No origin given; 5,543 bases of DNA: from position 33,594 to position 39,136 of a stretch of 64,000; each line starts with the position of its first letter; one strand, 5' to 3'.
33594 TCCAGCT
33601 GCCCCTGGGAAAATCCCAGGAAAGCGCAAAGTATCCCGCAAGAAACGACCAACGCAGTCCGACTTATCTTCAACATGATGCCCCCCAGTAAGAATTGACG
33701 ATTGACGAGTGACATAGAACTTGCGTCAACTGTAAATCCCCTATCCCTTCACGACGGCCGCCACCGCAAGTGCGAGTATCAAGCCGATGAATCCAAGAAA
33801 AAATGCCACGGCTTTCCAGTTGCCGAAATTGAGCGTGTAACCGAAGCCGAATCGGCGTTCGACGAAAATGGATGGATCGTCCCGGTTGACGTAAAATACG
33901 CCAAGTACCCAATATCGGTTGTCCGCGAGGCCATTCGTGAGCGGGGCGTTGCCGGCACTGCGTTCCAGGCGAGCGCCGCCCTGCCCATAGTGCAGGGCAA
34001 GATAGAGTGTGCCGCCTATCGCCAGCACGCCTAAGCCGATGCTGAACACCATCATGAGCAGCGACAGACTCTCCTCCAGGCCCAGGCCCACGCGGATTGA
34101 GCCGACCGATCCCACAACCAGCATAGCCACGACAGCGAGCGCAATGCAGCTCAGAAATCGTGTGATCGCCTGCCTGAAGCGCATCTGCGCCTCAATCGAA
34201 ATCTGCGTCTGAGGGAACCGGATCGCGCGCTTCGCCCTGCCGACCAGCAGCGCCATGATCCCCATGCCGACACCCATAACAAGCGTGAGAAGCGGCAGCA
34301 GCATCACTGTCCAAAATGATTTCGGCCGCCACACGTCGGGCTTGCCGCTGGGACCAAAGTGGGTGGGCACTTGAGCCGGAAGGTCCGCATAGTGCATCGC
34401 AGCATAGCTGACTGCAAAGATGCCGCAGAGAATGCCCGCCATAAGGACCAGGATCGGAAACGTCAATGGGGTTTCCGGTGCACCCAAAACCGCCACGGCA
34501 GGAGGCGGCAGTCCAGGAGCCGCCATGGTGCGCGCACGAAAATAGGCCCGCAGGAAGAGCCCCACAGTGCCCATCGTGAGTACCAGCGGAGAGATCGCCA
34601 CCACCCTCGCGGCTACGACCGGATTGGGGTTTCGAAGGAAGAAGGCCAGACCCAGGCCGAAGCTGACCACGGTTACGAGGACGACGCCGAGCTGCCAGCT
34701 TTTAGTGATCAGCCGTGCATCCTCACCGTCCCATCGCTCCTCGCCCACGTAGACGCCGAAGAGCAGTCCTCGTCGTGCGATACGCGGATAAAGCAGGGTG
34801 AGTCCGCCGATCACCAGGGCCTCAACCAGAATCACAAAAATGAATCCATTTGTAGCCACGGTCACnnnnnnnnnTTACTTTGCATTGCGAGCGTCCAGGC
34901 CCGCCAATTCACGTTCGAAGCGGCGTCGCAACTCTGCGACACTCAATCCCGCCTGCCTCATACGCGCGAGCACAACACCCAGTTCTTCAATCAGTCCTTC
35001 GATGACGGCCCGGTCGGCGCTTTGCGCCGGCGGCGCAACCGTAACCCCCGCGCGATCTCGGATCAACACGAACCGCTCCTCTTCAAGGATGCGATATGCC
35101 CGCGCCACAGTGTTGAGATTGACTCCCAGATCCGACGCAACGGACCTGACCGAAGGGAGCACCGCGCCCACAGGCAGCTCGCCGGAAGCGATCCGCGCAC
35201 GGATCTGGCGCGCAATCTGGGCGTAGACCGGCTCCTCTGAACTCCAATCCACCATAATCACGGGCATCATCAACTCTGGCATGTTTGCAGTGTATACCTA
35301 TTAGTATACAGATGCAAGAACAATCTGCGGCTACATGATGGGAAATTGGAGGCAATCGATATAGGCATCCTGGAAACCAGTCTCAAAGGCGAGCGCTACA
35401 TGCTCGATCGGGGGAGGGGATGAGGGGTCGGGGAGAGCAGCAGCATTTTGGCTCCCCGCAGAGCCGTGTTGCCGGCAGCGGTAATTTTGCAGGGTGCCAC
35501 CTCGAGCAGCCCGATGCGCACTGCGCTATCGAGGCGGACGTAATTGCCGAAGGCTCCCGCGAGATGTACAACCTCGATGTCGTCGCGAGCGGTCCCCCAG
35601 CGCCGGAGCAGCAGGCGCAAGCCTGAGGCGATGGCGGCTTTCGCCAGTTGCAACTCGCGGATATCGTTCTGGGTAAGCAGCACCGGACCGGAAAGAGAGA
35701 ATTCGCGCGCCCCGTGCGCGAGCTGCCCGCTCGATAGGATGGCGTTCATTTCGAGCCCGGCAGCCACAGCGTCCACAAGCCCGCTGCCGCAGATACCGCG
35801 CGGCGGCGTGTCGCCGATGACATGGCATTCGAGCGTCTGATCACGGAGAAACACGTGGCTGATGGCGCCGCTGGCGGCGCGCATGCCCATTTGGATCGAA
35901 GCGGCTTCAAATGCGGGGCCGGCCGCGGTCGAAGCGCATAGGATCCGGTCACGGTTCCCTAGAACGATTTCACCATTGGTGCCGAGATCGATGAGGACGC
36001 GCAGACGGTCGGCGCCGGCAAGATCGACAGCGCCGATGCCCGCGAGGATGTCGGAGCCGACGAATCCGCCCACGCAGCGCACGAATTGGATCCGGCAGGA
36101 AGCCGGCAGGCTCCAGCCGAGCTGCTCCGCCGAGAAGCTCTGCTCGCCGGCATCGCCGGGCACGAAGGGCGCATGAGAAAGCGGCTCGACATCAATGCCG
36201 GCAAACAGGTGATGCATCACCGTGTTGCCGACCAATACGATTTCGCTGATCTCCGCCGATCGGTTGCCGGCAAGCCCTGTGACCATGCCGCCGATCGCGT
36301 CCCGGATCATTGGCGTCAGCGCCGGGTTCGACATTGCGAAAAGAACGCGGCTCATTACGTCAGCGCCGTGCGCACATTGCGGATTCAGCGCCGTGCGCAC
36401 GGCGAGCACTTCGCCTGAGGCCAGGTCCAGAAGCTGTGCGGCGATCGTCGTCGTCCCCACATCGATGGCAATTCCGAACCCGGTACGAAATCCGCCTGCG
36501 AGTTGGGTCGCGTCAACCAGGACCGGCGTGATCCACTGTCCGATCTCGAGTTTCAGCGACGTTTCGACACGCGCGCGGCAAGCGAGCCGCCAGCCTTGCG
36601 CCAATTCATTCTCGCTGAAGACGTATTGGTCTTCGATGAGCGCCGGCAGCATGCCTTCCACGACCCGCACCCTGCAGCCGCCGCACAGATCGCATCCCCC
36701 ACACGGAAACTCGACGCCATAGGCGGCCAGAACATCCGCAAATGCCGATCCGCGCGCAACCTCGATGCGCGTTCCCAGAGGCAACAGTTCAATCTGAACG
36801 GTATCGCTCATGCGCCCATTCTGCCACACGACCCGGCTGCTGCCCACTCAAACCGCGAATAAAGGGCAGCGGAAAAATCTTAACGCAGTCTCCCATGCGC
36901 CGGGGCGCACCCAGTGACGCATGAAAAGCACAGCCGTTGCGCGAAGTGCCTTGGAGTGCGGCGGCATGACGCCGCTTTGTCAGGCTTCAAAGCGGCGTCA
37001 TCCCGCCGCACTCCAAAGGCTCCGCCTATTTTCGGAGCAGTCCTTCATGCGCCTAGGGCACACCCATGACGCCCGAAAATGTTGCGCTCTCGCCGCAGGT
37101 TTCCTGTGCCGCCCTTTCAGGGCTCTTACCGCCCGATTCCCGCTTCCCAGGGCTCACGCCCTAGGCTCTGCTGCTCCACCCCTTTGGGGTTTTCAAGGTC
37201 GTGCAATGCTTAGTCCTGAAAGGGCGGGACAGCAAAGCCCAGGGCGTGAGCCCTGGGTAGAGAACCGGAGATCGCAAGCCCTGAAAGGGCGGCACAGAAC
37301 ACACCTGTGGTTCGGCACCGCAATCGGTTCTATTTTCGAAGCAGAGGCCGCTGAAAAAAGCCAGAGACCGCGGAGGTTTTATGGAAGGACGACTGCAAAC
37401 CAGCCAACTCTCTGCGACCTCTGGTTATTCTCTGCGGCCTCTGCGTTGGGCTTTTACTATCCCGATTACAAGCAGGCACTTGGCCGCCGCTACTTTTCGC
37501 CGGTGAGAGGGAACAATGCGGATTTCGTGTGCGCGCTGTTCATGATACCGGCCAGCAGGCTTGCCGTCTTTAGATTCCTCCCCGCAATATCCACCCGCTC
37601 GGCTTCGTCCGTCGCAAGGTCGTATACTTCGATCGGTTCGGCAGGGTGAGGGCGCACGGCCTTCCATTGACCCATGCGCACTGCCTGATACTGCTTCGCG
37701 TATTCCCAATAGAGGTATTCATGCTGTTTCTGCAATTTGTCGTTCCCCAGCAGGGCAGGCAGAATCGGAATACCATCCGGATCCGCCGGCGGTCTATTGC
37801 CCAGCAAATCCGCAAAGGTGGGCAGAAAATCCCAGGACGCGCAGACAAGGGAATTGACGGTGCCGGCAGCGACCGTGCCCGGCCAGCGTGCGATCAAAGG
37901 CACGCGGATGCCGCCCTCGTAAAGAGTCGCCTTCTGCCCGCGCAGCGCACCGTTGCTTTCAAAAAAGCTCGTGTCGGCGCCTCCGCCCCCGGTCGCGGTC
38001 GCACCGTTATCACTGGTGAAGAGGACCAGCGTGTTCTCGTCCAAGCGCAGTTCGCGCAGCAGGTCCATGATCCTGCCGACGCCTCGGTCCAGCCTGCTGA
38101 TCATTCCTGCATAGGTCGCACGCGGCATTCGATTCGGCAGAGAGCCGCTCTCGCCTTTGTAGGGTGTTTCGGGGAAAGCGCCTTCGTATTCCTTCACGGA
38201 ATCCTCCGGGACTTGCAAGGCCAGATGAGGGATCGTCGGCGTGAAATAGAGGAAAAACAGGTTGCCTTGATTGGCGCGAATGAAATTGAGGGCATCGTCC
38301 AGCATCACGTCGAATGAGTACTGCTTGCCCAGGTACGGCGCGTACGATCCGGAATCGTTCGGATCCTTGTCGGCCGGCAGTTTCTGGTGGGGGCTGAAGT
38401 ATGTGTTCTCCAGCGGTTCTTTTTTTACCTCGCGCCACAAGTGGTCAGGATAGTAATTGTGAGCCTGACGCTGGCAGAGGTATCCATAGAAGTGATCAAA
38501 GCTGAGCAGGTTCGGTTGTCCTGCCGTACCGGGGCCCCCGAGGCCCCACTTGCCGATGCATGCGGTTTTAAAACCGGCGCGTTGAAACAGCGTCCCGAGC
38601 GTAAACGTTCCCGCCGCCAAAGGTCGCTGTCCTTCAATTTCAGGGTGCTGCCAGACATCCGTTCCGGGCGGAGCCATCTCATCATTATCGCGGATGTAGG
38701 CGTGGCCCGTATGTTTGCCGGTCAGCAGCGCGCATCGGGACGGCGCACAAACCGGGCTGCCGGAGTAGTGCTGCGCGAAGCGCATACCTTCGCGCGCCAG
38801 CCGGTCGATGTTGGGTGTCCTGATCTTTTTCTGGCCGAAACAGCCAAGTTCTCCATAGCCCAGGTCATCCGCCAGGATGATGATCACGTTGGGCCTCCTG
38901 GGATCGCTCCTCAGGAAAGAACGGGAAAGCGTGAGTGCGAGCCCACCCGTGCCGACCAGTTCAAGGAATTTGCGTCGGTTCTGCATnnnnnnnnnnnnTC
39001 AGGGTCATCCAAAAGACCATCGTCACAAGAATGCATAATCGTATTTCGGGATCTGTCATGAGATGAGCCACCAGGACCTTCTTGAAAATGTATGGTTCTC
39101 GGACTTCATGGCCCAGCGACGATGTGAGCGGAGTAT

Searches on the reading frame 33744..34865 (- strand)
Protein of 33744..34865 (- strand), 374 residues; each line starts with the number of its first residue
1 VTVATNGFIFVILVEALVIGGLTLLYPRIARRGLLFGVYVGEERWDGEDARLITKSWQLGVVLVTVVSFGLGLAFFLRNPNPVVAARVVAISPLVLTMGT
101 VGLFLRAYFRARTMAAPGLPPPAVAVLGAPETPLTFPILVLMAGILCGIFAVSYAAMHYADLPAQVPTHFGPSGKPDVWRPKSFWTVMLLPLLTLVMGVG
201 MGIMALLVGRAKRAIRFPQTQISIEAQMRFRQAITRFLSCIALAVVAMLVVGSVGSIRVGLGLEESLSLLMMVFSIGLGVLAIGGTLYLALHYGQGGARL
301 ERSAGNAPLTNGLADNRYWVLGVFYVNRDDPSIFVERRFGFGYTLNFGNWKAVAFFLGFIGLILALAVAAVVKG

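Call 32: search_protein_families(library=pfam, proteins=[window:33744-34865:-], max_evalue=0.001)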
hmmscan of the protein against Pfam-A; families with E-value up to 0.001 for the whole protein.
window:33744-34865:- (374 aa): 2 families
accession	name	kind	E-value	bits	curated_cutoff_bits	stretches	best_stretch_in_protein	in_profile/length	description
PF19124.5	DUF5808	-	4e-13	49.1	26.3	1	328-352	1-25/26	Family of unknown function (DUF5808)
PF07853.16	DUF1648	-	1.5e-12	47.4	28.7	1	149-195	4-49/49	Domain of unknown function (DUF1648)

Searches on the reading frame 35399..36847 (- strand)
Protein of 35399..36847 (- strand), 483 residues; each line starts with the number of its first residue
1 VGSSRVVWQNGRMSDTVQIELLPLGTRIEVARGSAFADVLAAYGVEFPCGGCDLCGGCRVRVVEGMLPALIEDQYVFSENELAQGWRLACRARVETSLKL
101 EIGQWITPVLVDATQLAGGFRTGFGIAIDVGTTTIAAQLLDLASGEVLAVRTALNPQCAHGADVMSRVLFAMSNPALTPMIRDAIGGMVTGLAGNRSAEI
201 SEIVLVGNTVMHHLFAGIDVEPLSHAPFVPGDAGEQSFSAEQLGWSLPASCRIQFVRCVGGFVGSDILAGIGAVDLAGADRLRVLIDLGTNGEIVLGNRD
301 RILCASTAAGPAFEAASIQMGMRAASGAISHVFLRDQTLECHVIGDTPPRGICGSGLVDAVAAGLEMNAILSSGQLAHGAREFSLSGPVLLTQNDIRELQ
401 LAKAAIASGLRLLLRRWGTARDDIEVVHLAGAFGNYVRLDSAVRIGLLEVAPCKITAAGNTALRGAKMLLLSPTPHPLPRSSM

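Call 23: search_protein_families(library=pfam, proteins=[window:35399-36847:-], max_evalue=0.0001)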
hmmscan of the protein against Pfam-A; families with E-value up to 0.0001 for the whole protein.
window:35399-36847:- (483 aa): 3 families
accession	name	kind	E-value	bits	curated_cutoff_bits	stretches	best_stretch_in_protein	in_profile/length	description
PF14574.11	RACo_C_ter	-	7.7e-60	202.6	27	1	283-473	3-215/261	C-terminal domain of RACo the ASKHA domain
PF17651.6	Raco_middle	-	1.8e-41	142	26.8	1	124-276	1-160/163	RACo middle region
PF00111.32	Fer2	-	2.4e-08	34.2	21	1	24-94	6-76/77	2Fe-2S iron-sulfur cluster binding domain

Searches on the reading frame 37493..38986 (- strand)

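Call 23: search_protein_families(library=pfam, proteins=[window:37493-38986:-], max_evalue=0.0001)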
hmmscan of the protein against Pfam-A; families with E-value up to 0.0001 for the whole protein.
window:37493-38986:- (498 aa): 3 families
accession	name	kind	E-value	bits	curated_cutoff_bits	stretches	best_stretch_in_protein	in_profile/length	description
PF00884.28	Sulfatase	-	1.3e-56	192.6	25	1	32-396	1-300/301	Sulfatase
PF16347.10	SGSH_C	-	5.3e-13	49.8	29.3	1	352-469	8-133/154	N-sulphoglucosamine sulphohydrolase, C-terminal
PF01663.27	Phosphodiest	-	1.2e-09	38.7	23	1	54-333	18-225/342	Type I phosphodiesterase / nucleotide pyrophosphatase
